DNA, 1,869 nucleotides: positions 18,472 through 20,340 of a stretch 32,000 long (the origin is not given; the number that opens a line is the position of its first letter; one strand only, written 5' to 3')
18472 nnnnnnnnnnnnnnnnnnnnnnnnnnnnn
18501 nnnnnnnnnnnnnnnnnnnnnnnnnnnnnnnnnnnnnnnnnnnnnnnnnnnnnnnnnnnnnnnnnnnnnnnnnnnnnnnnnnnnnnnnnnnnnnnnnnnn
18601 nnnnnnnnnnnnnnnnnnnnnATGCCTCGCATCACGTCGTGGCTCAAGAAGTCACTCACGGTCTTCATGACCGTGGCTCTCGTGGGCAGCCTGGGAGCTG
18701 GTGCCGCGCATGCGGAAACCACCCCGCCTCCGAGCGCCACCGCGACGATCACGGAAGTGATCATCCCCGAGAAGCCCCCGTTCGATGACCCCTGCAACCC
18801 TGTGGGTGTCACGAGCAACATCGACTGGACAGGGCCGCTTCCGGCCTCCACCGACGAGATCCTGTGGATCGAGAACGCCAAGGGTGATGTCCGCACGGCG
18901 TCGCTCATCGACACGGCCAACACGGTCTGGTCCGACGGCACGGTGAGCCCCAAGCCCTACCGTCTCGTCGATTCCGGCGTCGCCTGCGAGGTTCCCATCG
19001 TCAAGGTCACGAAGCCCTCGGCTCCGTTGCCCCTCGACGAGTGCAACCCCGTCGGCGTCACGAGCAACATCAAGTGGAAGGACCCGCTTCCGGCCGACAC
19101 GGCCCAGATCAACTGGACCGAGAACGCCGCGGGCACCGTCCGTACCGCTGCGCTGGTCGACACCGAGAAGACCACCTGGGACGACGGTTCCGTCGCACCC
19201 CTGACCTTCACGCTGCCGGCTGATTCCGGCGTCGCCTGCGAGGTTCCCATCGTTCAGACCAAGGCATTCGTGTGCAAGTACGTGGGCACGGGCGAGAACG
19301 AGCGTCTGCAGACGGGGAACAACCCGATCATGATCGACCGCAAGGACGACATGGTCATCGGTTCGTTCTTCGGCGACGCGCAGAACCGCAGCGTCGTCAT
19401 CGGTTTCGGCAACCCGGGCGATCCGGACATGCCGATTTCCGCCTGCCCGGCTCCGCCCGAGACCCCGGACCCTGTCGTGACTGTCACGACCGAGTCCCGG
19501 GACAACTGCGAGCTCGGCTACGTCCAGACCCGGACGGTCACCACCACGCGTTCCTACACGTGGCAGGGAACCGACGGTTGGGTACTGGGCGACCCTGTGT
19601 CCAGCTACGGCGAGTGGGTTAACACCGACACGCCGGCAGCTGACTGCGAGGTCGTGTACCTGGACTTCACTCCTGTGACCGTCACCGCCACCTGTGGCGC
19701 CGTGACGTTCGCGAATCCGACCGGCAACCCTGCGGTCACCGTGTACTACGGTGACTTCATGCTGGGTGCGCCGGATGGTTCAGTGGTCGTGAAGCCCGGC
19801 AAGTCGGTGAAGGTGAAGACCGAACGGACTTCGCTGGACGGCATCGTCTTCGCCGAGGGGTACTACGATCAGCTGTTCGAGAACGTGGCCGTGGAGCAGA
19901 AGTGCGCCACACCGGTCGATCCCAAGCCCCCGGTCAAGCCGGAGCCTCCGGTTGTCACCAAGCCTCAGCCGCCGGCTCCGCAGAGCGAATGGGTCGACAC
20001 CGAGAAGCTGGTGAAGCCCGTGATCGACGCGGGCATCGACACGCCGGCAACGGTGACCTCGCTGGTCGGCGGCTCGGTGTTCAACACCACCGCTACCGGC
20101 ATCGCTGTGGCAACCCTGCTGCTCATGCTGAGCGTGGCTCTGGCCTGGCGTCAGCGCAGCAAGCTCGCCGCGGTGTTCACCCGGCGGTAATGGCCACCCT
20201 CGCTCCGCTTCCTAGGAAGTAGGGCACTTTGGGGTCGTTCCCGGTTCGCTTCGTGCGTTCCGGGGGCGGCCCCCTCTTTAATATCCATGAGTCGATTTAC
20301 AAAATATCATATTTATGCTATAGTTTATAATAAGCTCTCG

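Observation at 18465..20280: GC-rich surface-protein gene under a backbone-type promoter: likely horizontal acquisition from a high-GC donor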

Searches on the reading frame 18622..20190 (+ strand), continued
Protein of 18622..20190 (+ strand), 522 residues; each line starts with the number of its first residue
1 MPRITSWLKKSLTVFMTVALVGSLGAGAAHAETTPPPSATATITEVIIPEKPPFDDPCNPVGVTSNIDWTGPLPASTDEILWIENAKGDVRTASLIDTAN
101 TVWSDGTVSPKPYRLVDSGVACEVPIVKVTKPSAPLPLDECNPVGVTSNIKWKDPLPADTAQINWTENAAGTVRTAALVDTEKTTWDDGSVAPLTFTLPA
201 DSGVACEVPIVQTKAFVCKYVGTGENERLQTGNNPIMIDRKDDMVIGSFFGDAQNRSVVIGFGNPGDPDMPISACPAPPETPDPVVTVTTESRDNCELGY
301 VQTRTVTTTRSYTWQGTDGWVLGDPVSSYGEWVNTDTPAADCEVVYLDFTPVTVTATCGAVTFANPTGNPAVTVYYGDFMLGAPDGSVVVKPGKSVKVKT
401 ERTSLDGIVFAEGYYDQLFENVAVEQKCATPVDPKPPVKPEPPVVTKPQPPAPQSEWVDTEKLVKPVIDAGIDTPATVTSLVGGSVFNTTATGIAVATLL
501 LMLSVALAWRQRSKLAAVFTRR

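Call 78: search_protein_families(library=ncbifam, proteins=[L004:10052-10837:+], max_evalue=0.01)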
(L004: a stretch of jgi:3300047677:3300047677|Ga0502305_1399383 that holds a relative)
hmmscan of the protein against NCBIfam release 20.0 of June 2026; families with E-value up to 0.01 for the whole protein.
L004:10052-10837:+ (262 aa): 3 families
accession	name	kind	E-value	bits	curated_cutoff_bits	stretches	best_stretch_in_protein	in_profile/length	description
NF033748.1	class_F_sortase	subfamily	3e-14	52.9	166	1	112-250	15-144/155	class F sortase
TIGR03593.1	yidC_nterm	equivalog_domain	0.0023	17.6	58.25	1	33-125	6-85/363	membrane protein insertase YidC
NF002334.0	PRK01294.1-2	equivalog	0.0033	16.6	285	1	30-84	4-56/336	lipase secretion chaperone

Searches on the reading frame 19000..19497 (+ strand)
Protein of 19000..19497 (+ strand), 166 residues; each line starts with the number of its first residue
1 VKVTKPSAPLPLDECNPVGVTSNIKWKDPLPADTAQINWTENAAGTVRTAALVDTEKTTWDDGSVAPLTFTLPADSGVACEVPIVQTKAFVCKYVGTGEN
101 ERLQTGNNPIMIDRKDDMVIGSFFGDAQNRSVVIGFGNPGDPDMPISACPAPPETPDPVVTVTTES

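Call 31: find_related_loci(query=A2, collection=genome_contigs, flank=6000)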
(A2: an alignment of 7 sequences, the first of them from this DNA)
Query A2 (166 aa) in genome_contigs; peptide patterns used: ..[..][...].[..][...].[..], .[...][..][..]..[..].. (x = any residue, [..] = any of these).
91 stretches matched a pattern; 74 encode a relative of the query (tblastn E <= 1e-3); 73 distinct loci.
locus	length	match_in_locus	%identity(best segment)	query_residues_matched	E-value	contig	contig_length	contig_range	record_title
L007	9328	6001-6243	51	12-93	2e-22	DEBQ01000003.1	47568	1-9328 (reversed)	MAG TPA_asm: Candidatus Saccharibacteria bacterium UBA2952 UBA2952_contig_112, whole genome shotgun sequence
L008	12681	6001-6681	57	12-83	6e-21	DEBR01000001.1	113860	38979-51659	MAG TPA_asm: Candidatus Saccharibacteria bacterium UBA2951 UBA2951_contig_19, whole genome shotgun sequence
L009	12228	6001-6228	55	88-159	3e-18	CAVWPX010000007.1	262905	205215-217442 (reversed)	MAG: uncultured Chloroflexia bacterium isolate MFD09368.bin.2.184 genome assembly, contig: contig_57581, whole genome sh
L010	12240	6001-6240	51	88-160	1e-15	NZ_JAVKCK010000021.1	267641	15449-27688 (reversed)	MAG: Microcella sp. isolate F4-SAH-19 k141_33969, whole genome shotgun sequence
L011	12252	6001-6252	49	88-163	2e-15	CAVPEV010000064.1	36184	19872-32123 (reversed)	MAG: uncultured Actinomycetota bacterium isolate MFD10097.bin.1.32 genome assembly, contig: contig_9553, whole genome sh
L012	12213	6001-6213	50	86-152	1e-15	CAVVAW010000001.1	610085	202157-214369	MAG: uncultured Actinomycetes bacterium isolate MFD08669.bin.1.88 genome assembly, contig: contig_10476, whole genome sh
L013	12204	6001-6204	55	88-152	2e-15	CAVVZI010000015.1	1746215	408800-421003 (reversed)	MAG: Ilumatobacteraceae bacterium isolate MFD00392.bin.2.326 genome assembly, contig: contig_415, whole genome shotgun s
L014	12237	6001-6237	48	88-150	4e-15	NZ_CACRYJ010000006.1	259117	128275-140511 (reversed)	Occultella aeris strain CIP 111667, whole genome shotgun sequence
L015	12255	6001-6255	48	85-162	9e-15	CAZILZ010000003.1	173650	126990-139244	MAG TPA_asm: uncultured Microbacteriaceae bacterium isolate binchicken_co266_244 genome assembly, contig: NODE_186_lengt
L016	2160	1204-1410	50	88-152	1e-14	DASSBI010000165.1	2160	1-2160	MAG TPA_asm: Gaiella sp. isolate SMAG_U890 k141_1332167, whole genome shotgun sequence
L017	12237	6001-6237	48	88-150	1e-14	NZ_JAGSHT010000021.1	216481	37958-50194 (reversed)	Occultella gossypii strain N2-46 Scaffold12_1, whole genome shotgun sequence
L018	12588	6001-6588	52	45-154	2e-14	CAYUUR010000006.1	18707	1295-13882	MAG TPA_asm: uncultured Candidatus Saccharibacteria bacterium isolate SRP342105_co1_352 genome assembly, contig: NODE_39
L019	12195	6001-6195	50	88-149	5e-14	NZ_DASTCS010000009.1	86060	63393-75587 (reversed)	MAG: Gaiella sp. isolate SMAG_U799 k141_199633, whole genome shotgun sequence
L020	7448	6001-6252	46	72-150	4e-14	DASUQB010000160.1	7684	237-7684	MAG TPA_asm: Microbacterium sp. isolate SMAG_U1670 k141_724546, whole genome shotgun sequence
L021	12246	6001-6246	46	72-150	6e-14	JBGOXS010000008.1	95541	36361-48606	MAG: Anaerolineae bacterium isolate OBJ_0618_130150_61 k141_910753_length_95541_cov_17.9993, whole genome shotgun sequen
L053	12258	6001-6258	45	88-160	5e-11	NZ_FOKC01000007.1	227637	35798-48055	Nocardioides alpinus strain CGMCC 1.10697, whole genome shotgun sequence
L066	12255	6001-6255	47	88-156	2e-11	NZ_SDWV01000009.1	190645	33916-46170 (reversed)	Nocardioides zhouii strain HLT2-9 NODE_9_length_190645_cov_125.320017, whole genome shotgun sequence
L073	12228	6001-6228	39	88-152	1e-7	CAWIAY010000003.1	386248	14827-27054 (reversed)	MAG: uncultured Actinomycetota bacterium isolate MFD01275.bin.1.242 genome assembly, contig: contig_12485, whole genome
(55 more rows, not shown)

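Call 78: search_protein_families(library=ncbifam, proteins=[L066:6776-7462:+, L073:7214-8053:+, L053:6854-7528:+, L066:5587-6807:+, L007:7389-8141:+], max_evalue=0.01)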
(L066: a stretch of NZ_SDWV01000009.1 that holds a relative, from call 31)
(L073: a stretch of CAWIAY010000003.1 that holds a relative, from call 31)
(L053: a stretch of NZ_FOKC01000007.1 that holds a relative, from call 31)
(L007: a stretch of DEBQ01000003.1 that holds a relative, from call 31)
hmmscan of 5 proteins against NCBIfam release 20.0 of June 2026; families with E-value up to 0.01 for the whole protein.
L066:6776-7462:+ (229 aa): 7 families
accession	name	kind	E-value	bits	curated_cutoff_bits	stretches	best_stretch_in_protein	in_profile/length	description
NF033748.1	class_F_sortase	subfamily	1.3e-24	86.6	166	1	80-225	3-153/155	class F sortase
TIGR01076.1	sortase_fam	subfamily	9e-09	35.2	39.35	1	124-220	30-123/136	sortase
NF033745.1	class_C_sortase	subfamily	1.8e-07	31.1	160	1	131-209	131-205/220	class C sortase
NF033747.1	class_E_sortase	subfamily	6e-05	23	160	1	120-183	99-161/211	class E sortase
TIGR03784.1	marine_sortase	equivalog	9.2e-05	22.1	158.25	1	129-218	86-166/174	class GN sortase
NF033746.1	class_D_sortase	subfamily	0.0013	18.6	165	1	121-215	37-123/135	class D sortase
NF058671.1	sortase_SrtD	exception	0.0052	16.5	140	1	121-208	91-168/187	class D sortase, LPxTATN-specific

L073:7214-8053:+ (280 aa): 7 families
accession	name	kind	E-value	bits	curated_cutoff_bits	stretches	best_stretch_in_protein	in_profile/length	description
NF033748.1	class_F_sortase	subfamily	2.6e-23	82.3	166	1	137-276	9-153/155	class F sortase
NF033747.1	class_E_sortase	subfamily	1.2e-07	31.7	160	1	67-236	13-163/211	class E sortase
TIGR01076.1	sortase_fam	subfamily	1.1e-06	28.4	39.35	1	187-263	43-115/136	sortase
NF033745.1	class_C_sortase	subfamily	0.00012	21.9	160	1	188-259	137-204/220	class C sortase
TIGR03784.1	marine_sortase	equivalog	0.00029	20.5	158.25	1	177-266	83-163/174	class GN sortase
NF033746.1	class_D_sortase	subfamily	0.00084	19.2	165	1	188-268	52-123/135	class D sortase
NF058671.1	sortase_SrtD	exception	0.0021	17.7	140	1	172-259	91-168/187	class D sortase, LPxTATN-specific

L053:6854-7528:+ (224 aa): 7 families
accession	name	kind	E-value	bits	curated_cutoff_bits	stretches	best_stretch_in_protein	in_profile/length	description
NF033748.1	class_F_sortase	subfamily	2.9e-24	85.4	166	1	82-221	9-153/155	class F sortase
TIGR01076.1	sortase_fam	subfamily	3.6e-09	36.5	39.35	1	87-208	3-115/136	sortase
NF033747.1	class_E_sortase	subfamily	7.9e-07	29.1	160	1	69-174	56-155/211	class E sortase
NF033745.1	class_C_sortase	subfamily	5.2e-06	26.3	160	1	131-205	135-205/220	class C sortase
NF033746.1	class_D_sortase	subfamily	4.8e-05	23.2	165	1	115-205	35-115/135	class D sortase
NF058671.1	sortase_SrtD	exception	0.00017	21.3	140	1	77-204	57-168/187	class D sortase, LPxTATN-specific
TIGR03784.1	marine_sortase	equivalog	0.00024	20.8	158.25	1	129-210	89-162/174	class GN sortase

L066:5587-6807:+ (407 aa): 0 families

L007:7389-8141:+ (251 aa): 5 families
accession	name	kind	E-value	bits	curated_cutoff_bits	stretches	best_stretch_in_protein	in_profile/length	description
NF033748.1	class_F_sortase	subfamily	4.9e-08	32.7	166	1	105-247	6-153/155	class F sortase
NF058671.1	sortase_SrtD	exception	0.0018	18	140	1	158-208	104-150/187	class D sortase, LPxTATN-specific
TIGR03784.1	marine_sortase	equivalog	0.0019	17.9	158.25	1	174-230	103-157/174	class GN sortase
TIGR01076.1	sortase_fam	subfamily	0.0035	17.1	39.35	1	159-212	43-96/136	sortase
NF033746.1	class_D_sortase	subfamily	0.0044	16.8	165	1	159-229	51-114/135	class D sortase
